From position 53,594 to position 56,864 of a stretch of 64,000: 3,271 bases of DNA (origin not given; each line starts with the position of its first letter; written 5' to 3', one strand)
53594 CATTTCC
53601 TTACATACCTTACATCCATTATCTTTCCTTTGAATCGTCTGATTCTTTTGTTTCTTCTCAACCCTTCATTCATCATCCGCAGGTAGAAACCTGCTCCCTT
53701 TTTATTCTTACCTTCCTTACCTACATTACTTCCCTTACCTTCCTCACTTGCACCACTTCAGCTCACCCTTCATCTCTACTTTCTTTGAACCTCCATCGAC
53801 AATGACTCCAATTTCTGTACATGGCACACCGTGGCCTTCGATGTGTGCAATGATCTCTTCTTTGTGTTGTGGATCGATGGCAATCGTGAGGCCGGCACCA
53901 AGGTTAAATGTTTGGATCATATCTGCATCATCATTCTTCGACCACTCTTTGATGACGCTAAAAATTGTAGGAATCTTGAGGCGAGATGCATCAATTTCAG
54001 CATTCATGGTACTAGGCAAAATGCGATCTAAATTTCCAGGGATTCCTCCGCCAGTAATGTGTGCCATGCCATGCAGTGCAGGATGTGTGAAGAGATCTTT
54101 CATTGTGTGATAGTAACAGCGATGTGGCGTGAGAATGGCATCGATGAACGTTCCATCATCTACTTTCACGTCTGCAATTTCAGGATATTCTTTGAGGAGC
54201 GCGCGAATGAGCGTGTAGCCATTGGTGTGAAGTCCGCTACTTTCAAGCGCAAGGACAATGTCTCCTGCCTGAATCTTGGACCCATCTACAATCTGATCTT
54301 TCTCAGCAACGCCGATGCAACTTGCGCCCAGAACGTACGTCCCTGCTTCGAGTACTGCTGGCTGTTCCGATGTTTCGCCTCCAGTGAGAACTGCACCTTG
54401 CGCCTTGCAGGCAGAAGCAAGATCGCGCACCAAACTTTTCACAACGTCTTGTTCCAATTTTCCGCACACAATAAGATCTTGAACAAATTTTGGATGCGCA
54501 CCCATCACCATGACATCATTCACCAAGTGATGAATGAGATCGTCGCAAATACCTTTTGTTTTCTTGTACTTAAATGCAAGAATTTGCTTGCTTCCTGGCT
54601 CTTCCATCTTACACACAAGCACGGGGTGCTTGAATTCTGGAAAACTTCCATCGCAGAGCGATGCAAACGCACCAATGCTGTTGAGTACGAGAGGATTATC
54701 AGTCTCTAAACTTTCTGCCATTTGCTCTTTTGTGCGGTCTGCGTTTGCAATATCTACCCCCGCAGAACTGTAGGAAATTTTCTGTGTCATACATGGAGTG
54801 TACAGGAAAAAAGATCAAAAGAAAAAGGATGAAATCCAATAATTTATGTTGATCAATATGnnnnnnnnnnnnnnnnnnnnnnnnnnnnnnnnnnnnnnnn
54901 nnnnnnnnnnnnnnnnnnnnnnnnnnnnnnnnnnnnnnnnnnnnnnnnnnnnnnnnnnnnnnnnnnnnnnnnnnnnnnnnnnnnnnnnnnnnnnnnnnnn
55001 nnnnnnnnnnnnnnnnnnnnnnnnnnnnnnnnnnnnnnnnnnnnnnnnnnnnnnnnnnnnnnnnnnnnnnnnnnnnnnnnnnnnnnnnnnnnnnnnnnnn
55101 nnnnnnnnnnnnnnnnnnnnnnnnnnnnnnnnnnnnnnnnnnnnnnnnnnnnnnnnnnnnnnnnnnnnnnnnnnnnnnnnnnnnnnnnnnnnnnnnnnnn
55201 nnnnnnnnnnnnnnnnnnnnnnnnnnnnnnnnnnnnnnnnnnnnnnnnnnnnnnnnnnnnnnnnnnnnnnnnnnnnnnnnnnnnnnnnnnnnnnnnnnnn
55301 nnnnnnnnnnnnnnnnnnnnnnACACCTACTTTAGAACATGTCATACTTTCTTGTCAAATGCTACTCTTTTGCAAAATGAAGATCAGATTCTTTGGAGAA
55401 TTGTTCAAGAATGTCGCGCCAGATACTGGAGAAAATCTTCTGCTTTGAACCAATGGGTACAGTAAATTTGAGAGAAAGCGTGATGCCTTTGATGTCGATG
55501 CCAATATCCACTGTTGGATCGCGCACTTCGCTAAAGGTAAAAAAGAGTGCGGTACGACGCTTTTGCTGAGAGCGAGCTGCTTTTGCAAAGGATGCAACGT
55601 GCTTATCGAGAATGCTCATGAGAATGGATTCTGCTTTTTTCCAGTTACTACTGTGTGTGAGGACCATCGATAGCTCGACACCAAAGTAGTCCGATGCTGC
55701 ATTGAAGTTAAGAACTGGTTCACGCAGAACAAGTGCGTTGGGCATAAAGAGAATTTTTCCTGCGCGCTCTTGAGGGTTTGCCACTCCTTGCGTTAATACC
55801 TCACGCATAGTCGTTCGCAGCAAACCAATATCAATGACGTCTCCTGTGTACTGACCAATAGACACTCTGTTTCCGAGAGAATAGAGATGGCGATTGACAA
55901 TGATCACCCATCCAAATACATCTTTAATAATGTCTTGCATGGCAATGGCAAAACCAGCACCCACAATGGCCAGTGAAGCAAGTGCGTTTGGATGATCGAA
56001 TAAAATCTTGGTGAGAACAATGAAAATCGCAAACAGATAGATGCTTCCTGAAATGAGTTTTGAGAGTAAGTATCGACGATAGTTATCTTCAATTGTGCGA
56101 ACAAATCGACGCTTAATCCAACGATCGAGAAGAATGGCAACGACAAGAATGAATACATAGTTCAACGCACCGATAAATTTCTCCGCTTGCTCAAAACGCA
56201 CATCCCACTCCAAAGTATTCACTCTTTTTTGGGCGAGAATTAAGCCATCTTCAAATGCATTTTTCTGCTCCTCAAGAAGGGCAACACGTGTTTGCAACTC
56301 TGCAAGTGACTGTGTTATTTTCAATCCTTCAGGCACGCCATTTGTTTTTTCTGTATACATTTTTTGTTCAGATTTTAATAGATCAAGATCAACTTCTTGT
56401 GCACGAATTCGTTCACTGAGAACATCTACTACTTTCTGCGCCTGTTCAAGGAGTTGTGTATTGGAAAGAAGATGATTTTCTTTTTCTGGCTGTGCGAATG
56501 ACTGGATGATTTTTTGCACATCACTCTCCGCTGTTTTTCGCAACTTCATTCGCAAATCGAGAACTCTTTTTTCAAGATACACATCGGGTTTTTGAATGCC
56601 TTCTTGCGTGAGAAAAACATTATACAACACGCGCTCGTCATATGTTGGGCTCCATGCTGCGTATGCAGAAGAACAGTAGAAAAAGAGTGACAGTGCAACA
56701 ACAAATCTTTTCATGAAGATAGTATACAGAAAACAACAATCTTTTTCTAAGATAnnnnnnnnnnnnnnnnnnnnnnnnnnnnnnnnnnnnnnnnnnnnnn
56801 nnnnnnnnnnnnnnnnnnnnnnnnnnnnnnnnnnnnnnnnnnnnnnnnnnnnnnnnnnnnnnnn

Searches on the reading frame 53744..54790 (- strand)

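Call 12: search_protein_families(library=pfam, proteins=[window:53744-54790:-])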
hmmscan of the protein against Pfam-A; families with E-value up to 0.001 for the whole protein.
window:53744-54790:- (348 aa): 2 families
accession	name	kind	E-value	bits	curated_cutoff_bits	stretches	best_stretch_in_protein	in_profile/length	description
PF02769.27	AIRS_C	-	2e-21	77.2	23.1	1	174-340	1-155/156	AIR synthase related protein, C-terminal domain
PF00586.29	AIRS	-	6.4e-14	52.8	24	1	74-161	29-111/112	AIR synthase related protein, N-terminal domain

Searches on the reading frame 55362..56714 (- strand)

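Call 13: search_protein_families(library=pfam, proteins=[window:55362-56714:-])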
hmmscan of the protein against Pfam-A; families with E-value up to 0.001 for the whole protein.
window:55362-56714:- (450 aa): 1 family
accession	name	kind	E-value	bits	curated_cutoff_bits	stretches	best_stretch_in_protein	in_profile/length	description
PF00924.24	MS_channel_2nd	-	1.2e-08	35.4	20.2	1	261-337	1-66/68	Mechanosensitive ion channel, beta-domain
